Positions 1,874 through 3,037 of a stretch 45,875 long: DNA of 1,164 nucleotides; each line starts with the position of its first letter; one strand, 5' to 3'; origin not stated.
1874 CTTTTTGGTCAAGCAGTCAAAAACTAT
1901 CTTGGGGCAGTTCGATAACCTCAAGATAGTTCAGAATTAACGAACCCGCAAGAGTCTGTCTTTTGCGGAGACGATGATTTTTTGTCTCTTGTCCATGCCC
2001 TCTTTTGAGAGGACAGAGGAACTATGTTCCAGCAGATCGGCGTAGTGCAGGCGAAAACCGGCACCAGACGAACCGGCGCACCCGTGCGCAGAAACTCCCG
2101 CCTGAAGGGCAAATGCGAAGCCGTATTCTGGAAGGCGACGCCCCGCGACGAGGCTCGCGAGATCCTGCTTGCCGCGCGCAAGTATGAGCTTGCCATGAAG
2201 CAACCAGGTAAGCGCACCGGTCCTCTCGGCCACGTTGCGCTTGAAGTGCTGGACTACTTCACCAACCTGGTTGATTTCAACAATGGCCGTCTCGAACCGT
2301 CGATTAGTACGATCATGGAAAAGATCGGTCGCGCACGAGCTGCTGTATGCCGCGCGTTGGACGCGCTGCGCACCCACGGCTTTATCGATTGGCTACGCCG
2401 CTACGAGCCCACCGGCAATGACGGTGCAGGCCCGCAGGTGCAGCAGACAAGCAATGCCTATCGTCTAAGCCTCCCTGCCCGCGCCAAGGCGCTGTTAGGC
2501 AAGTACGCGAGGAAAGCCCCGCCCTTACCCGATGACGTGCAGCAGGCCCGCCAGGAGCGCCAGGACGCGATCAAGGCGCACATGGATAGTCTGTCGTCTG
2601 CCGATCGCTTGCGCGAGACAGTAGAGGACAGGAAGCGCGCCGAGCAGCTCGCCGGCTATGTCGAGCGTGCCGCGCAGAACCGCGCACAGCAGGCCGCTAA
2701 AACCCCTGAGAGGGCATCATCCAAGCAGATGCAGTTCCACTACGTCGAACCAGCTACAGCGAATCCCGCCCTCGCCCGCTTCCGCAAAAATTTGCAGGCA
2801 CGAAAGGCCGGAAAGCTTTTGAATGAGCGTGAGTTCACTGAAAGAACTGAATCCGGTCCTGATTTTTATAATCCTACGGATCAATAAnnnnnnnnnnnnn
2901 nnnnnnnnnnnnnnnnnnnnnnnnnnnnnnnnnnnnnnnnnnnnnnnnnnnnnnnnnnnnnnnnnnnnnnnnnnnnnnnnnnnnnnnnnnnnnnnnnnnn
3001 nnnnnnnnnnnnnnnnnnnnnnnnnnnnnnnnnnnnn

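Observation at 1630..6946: Phage-plasmid lifestyle: full maintenance backbone and no integrase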

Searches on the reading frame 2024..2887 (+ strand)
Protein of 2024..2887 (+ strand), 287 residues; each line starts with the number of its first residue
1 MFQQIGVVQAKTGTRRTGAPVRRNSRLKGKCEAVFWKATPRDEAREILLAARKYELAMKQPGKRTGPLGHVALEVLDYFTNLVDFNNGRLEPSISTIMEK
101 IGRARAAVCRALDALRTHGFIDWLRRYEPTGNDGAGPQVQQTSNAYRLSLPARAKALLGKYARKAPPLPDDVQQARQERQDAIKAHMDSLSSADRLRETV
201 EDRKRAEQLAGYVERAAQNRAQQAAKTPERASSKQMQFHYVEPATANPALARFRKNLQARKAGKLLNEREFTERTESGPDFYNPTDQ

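Call 3: search_protein_families(library=pfam, proteins=[window:2024-2887:+], max_evalue=0.01)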
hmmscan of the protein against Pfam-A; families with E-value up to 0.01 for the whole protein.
window:2024-2887:+ (287 aa): 0 families

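Call 14: search_protein_families(library=phrogs, proteins=[window:2024-2887:+], max_evalue=0.01)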
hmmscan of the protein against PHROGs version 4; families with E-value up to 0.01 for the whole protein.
window:2024-2887:+ (287 aa): 5 families
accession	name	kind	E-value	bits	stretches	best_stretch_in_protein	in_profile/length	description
phrog_391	-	DNA, RNA and nucleotide metabolism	2.2e-05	25.3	1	73-223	23-161/298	replication initiation O-like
phrog_3502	-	unknown function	6.5e-05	24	1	52-124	33-104/131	-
phrog_270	-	DNA, RNA and nucleotide metabolism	6.8e-05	23.4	1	82-159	56-126/383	replication initiation protein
phrog_8102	-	DNA, RNA and nucleotide metabolism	0.0032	17.6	1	88-178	55-113/337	replication initiation protein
phrog_11896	-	DNA, RNA and nucleotide metabolism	0.0041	18.1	1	82-167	29-107/225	primosomal protein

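Call 21: find_homologous_proteins(query=window:2024-2887:+, max_evalue=0.001)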
Query window:2024-2887:+ (287 aa): 1022 proteins with E <= 0.001 among 4096 candidates; the best 120 are listed.
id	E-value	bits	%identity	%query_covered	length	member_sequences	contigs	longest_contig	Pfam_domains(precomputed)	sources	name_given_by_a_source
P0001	3.1e-181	619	98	100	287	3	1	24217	-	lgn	-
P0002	9.1e-162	555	88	100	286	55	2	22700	-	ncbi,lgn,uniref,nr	ncbi:helix-turn-helix domain-containing protein [Agrobacterium sp. ST15.13.015]|uniref:helix-turn-he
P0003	3.2e-139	481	77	100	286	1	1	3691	-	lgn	-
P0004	3.0e-106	373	63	100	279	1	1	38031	-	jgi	jgi:hypothetical protein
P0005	9.5e-85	303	55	100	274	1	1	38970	-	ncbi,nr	ncbi:Probable replicating protein RepA [Neorhizobium galegae bv. officinalis]|nr:Probable replicatin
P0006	4.7e-83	297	55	98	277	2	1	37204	-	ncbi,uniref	ncbi:helix-turn-helix domain-containing protein [Rhizobium panacihumi]|uniref:helix-turn-helix domai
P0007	4.7e-82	294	61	79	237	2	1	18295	-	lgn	-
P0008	5.2e-82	294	53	98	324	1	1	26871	-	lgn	-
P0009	2.1e-81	292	61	80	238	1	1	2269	-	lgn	-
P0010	3.4e-78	281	61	73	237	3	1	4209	-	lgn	-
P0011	8.0e-78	280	61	73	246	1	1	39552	-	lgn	-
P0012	8.0e-78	280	53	97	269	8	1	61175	-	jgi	jgi:hypothetical protein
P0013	5.9e-75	271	64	83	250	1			-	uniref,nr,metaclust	uniref:Replicating protein n=1 Tax=Agrobacterium tumefaciens TaxID=358 RepID=REPA_AGRTU|nr:RecName: 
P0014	1.5e-72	263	54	79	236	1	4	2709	-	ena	-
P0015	1.8e-71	259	60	73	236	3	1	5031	-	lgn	-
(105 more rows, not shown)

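Call 22: find_related_loci(query=window:2024-2887:+, collection=genome_contigs, flank=10000)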
Query window:2024-2887:+ (287 aa) in genome_contigs; peptide patterns used: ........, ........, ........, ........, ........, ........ (x = any residue, [..] = any of these).
120 stretches matched a pattern; 3 encode a relative of the query (tblastn E <= 1e-3); 3 distinct loci.
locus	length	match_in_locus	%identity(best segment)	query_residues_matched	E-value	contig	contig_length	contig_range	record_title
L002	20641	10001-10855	88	1-285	1e-169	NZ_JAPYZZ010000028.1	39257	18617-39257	Rhizobium rhizogenes strain ST15.13.057 scaffold28.1, whole genome shotgun sequence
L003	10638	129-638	56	21-190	2e-60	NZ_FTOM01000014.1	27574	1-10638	Phaeovulum vinaykumarii strain DSM 18714, whole genome shotgun sequence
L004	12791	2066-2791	44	21-264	2e-59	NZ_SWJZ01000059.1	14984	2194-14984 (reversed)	Rhodobacter capsulatus strain SP108 NODE_60_length_14898_cov_280.344147, whole genome shotgun sequence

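Call 23: find_related_loci(query=window:2024-2887:+, collection=viral_contigs, flank=10000)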
Query window:2024-2887:+ (287 aa) in viral_contigs; peptide patterns used: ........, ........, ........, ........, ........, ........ (x = any residue, [..] = any of these).
24 stretches matched a pattern; 5 encode a relative of the query (tblastn E <= 1e-3); 5 distinct loci.
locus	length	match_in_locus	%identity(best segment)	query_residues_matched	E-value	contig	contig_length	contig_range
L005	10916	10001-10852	88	1-284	6e-170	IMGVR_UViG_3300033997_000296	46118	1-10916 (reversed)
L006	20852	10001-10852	88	1-284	3e-169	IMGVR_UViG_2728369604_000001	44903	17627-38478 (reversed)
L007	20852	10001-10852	87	1-284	1e-168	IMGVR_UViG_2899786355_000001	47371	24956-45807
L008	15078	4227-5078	87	1-284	3e-167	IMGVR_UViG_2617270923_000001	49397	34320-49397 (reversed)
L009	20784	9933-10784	88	1-284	2e-169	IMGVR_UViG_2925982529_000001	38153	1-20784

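Call 39: search_protein_families(library=ncbifam, proteins=[window:2024-2887:+], max_evalue=0.01)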
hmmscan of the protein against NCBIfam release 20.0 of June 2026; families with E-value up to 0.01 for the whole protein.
window:2024-2887:+ (287 aa): 0 families

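Call 41: search_solved_structures(query=window:2024-2887:+, max_evalue=1)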
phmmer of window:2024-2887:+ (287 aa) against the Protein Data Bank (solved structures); distinct sequences matched with E-value up to 1: 1.
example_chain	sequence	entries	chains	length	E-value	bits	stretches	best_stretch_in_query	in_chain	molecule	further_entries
3r4k_A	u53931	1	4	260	0.063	16.4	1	79-152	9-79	Transcriptional regulator, IclR family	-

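Call 49: list_cluster_members(proteins=[P0013, P0002, P0001])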
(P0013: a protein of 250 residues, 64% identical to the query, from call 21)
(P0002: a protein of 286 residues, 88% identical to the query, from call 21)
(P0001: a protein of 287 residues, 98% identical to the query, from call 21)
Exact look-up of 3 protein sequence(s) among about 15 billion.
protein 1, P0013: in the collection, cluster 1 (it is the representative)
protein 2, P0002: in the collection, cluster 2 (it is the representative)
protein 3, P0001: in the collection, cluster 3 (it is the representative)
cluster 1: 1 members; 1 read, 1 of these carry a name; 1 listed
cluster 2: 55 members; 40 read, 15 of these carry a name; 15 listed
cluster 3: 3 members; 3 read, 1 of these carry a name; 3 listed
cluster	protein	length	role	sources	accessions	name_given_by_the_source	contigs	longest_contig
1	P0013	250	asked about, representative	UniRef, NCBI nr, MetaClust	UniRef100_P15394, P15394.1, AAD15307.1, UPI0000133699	Replicating protein n=1 Tax=Agrobacterium tumefaciens TaxID=358 RepID=REPA_AGRTU | RecName: Full=Replicating protein [Agrobacterium tumefaciens] | status=active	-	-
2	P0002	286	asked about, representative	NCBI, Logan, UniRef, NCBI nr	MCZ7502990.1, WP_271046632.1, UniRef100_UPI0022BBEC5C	helix-turn-helix domain-containing protein [Agrobacterium sp. ST15.13.015] | helix-turn-helix domain-containing protein n=1 Tax=Agrobacterium sp. ST15.13.015 ...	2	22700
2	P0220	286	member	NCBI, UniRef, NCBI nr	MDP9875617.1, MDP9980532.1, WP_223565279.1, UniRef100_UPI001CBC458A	helix-turn-helix domain-containing protein [Agrobacterium tumefaciens] | helix-turn-helix domain-containing protein n=1 Tax=Agrobacterium tumefaciens TaxID=358 ...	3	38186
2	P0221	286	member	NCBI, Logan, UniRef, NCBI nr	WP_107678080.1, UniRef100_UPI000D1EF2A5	replication protein A [Agrobacterium sp. LAD9] | replication protein A n=1 Tax=Agrobacterium sp. LAD9 TaxID=2055153 RepID=UPI000D1EF2A5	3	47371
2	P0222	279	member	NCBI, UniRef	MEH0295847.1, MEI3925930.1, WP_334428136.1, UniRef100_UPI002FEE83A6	helix-turn-helix domain-containing protein [Agrobacterium sp. CCNWLW71] | helix-turn-helix domain-containing protein n=1 Tax=unclassified Agrobacterium ...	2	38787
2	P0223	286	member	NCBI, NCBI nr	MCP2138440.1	hypothetical protein J2S28_005564 [Rhizobium sp. SLBN-94] | hypothetical protein [Rhizobium sp. SLBN-94]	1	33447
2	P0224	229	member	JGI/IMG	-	hypothetical protein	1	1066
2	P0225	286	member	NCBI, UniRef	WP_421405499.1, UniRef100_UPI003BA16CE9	helix-turn-helix domain-containing protein [Agrobacterium fabrum] | helix-turn-helix domain-containing protein n=1 Tax=Agrobacterium fabrum TaxID=1176649 ...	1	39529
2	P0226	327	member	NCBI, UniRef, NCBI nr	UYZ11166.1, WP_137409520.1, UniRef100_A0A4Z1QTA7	hypothetical protein CFBP5507_26315 (plasmid) [Agrobacterium salinitolerans] | Uncharacterized protein n=1 Tax=Agrobacterium salinitolerans TaxID=1183413 ... | hypothetical protein [Agrobacterium salinitolerans]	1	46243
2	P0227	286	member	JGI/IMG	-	hypothetical protein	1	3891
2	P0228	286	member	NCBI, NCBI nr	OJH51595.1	hypothetical protein ATN81_27955 [Agrobacterium pusense]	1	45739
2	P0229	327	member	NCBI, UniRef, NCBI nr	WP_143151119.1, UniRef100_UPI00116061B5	helix-turn-helix domain-containing protein [Agrobacterium pusense] | helix-turn-helix domain-containing protein n=1 Tax=Agrobacterium pusense TaxID=648995 ...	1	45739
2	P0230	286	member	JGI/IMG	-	hypothetical protein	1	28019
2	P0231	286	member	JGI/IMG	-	hypothetical protein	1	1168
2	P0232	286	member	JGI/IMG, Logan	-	hypothetical protein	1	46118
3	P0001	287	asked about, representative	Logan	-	-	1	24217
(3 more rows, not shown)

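Call 62: predict_structure(alignment_id=A2)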
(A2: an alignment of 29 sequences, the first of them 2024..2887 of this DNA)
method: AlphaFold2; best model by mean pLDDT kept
length: 287 residues; sequences in the alignment: 29
mean_pLDDT: 72.3   pTM: 0.48
mean pLDDT of the five models: 72.3, 69.9, 68.5, 68.3, 66.5
residues with pLDDT >= 90: 71; 70-90: 102; 50-70: 60; < 50: 54
segments of 3 or more residues with pLDDT < 50: 1-15, 17-19, 228-237, 265-287
pLDDT, mean of each block of 10 residues (from residue 1): 34 43 54 66 88 93 92 93 69 87 94 93 74 59 80 83 62 87 91 88 88 89 69 47 60 76 52 37 38
secondary structure, 60 per line:
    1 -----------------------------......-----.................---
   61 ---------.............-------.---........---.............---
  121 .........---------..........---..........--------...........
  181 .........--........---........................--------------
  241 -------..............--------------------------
elements in order: H30-35 H41-57 H70-82 H94-101 H105-117 E121-129 E139-148 H152-161 H170-189 H192-199 H203-226 H248-261

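Call 65: find_encoding_contigs(protein=window:2024-2887:+, flank=3000, max_places=6)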
Protein window:2024-2887:+ (287 aa): 1 contig read that carries it; 1 place shown.
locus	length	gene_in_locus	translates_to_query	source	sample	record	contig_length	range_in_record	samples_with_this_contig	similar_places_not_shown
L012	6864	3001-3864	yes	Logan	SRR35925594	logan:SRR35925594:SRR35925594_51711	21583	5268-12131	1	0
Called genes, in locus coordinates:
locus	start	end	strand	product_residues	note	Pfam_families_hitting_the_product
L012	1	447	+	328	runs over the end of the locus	PF07505:DUF5131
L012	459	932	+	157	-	-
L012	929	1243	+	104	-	-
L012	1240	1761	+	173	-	-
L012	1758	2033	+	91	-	-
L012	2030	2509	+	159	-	-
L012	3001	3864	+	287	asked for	-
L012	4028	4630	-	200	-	PF00239:Resolvase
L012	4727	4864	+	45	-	-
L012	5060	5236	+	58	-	-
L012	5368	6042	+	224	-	PF01656:CbiA, PF07015:VirC1, PF09140:MipZ, PF10609:ParA, PF13614:AAA_31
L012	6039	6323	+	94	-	-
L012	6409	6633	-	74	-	-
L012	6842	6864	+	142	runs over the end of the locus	-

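Call 66: fold_search(model_id=the predicted structure, library=pdb)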
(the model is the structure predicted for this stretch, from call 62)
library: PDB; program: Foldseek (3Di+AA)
matches with E <= 10: 1141; with E <= 0.001: 0
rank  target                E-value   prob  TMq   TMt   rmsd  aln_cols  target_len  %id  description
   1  5gpy_A                1.6e-03  1.00  0.24  0.37  16.7       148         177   16  Crystal structure of the human TFIIE complex (released 2016-11-02)
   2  7nvs_W                3.5e-03  1.00  0.24  0.35  14.8       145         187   13  RNA polymerase II core pre-initiation complex with closed promoter DNA in proximal position (released 2021-05-05)
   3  2nyx_A                5.6e-03  0.99  0.22  0.38  20.5       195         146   16  Crystal structure of RV1404 from Mycobacterium tuberculosis (released 2006-12-05)
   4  4yif_B                7.5e-03  0.95  0.18  0.31  17.5       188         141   16  Crystal structure of Rv0880 (released 2015-06-10)
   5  7nvr_W                8.0e-03  0.93  0.24  0.32  30.8       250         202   15  Human Mediator with RNA Polymerase II Pre-initiation complex (released 2021-05-05)
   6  3r0a_A                9.5e-03  1.00  0.22  0.47  12.5       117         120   13  Possible transcriptional regulator from Methanosarcina mazei Go1 (gi 21227196) (released 2011-03-23)
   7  2fbh                  9.5e-03  0.99  0.21  0.39  10.1       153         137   16  The crystal structure of transcriptional regulator PA3341 (released 2005-12-20)
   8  5yhx_N                9.5e-03  0.94  0.17  0.29  13.0       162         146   12  Structure of Lactococcus lactis ZitR, wild type (released 2017-12-06)
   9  5yhx_A                1.1e-02  0.93  0.17  0.28  13.1       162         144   12  Structure of Lactococcus lactis ZitR, wild type (released 2017-12-06)
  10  5yhx_M                1.1e-02  0.93  0.17  0.29  13.2       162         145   12  Structure of Lactococcus lactis ZitR, wild type (released 2017-12-06)
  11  5yi3_E                1.1e-02  0.92  0.17  0.29  10.3       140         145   16  Structure of Lactococcus lactis ZitR, C30S mutant in complex with DNA (released 2017-12-06)
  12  8c7t_A                1.2e-02  0.99  0.21  0.23  10.1       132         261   15  Unliganded transcriptional pleiotropic repressor CodY from Enterococcus faecalis (released 2023-06-28)
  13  4yif_C                1.2e-02  0.98  0.20  0.38  11.6       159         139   16  Crystal structure of Rv0880 (released 2015-06-10)
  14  4omz_B                1.3e-02  0.99  0.20  0.50   9.6       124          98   18  Crystal Structure of NolR from Sinorhizobium fredii (released 2014-04-16)
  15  9a6f_A                1.4e-02  0.99  0.22  0.24  11.2       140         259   14  Integrative model of CODY-YPPF by crosslinking MS and deep learning (released 2024-09-18)
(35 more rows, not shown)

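Call 91: search_dna_similar(query=window:2024-2887:+, collection=phages, mode=protein, max_rows=15, max_evalue=0.00001)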
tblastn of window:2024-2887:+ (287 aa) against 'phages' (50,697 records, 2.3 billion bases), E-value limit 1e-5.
Records with a match: 5; places in all: 5; records where one place covers at least 80% of the query: 0.
Best place of each record, by identity: <60% 5.
By first word of the organism name: Zymomonas 3; Bacteriophage 2.
By host as written in the record: - 5.
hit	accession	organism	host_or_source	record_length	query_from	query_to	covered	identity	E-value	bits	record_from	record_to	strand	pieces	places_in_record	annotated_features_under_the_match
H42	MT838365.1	Bacteriophage sp.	human fecal samples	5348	16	195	63%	54.7%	4e-55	197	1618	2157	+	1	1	record has no annotation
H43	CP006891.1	Zymomonas mobilis subsp. mobilis str. CP4 = NRRL B-14023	-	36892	15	208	68%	35.2%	7e-23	103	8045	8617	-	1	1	transcriptional regulator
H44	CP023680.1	Zymomonas mobilis subsp. mobilis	-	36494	15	208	68%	35.2%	8e-23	103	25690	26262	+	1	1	winged helix-turn-helix DNA-binding domain protein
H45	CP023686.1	Zymomonas mobilis subsp. mobilis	-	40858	15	208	68%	35.2%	8e-23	103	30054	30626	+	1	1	winged helix-turn-helix DNA-binding domain protein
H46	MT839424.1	Bacteriophage sp.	human fecal samples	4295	101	195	33%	52.6%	1e-22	103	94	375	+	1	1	record has no annotation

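Call 92: search_dna_similar(query=window:2024-2887:+, collection=plasmids, mode=protein, max_rows=40, max_evalue=1e-20)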
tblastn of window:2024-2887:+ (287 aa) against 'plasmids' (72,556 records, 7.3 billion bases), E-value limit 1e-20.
Records with a match: 154; places in all: 158; records where one place covers at least 80% of the query: 9.
Best place of each record, by identity: 80-90% 1; 60-80% 7; <60% 146.
By first word of the organism name: Zymomonas 62; Agrobacterium 16; Rhizobium 12; Paracoccus 12; Shinella 7; Bartonella 5; Brucella 4; Pseudomonas 4; Labrenzia 3; Aminobacter 3; and 19 more.
By predicted mobility (MOB-suite, as given by PLSDB): non-mobilizable 104; conjugative 34; mobilizable 16.
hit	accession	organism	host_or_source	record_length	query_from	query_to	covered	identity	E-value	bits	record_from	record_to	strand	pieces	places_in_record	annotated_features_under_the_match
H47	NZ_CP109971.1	Agrobacterium salinitolerans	-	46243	1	284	99%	87.0%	1e-156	490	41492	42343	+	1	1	hypothetical protein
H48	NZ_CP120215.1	Agrobacterium leguminum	-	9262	1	265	92%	49.8%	2e-70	243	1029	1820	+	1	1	helix-turn-helix domain-containing protein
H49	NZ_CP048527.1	Agrobacterium tumefaciens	walnut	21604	1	265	92%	49.8%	3e-68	236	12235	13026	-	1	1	helix-turn-helix domain-containing protein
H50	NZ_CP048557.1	Agrobacterium tumefaciens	walnut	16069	1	265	92%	49.8%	1e-66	232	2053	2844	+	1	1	helix-turn-helix domain-containing protein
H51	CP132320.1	Shinella sumterensis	Homo sapiens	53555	1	263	92%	49.8%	8e-71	243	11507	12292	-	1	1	helix-turn-helix domain-containing protein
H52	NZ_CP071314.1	Rhizobium sp. X9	cell culture,polluted mud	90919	1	271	94%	48.2%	1e-69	240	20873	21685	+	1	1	helix-turn-helix domain-containing protein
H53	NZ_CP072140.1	Agrobacterium sp. S7/73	Phyla canescens,cell culture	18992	1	265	92%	48.7%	7e-66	229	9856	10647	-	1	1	helix-turn-helix domain-containing protein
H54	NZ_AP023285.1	Agrobacterium vitis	Vitis vinifera,grapevine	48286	1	254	89%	49.2%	7e-65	226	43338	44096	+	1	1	helix-turn-helix domain-containing protein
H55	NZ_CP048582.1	Agrobacterium tumefaciens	walnut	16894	1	210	73%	58.6%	2e-70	242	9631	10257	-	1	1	helix-turn-helix domain-containing protein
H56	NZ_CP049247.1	Rhizobium rhizoryzae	cell culture,soil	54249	1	201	70%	60.2%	5e-70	241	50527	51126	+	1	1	helix-turn-helix domain-containing protein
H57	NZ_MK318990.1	Rhizobium rhizogenes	-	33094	1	210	73%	57.6%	3e-69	239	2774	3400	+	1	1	helix-turn-helix domain-containing protein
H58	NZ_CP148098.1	Rhizobium sp. T1470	Medicago sativa,cell culture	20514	1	210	73%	56.7%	8e-69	238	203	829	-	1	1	helix-turn-helix domain-containing protein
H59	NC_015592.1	Sinorhizobium meliloti AK83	-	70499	1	210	73%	56.7%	6e-67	232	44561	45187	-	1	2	replication protein A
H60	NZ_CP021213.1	Sinorhizobium meliloti RU11/001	-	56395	1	210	73%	56.7%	8e-67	232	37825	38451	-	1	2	helix-turn-helix domain-containing protein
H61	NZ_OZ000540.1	Shinella sp. WSC3-e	-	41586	1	190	66%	62.1%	2e-69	239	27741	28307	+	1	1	helix-turn-helix domain-containing protein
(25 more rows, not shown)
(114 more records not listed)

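Call 94: find_related_loci(query=window:2024-2887:+, collection=metagenome_contigs, flank=10000)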
Query window:2024-2887:+ (287 aa) in metagenome_contigs; peptide patterns used: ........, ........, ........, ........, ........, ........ (x = any residue, [..] = any of these).
302 stretches matched a pattern; 8 encode a relative of the query (tblastn E <= 1e-3); 8 distinct loci.
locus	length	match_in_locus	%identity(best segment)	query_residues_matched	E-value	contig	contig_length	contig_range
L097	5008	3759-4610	88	1-284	1e-173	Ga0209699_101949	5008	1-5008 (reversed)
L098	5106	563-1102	58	1-184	1e-64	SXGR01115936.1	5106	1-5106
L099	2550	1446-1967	56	21-196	2e-61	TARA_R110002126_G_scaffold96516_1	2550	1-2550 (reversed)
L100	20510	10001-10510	57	21-190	6e-60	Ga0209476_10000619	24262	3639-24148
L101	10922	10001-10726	44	21-264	4e-59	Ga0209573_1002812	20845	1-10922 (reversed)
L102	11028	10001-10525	55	21-195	5e-59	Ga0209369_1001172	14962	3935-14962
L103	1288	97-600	53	36-210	8e-53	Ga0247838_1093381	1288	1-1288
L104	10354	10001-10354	58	21-137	5e-43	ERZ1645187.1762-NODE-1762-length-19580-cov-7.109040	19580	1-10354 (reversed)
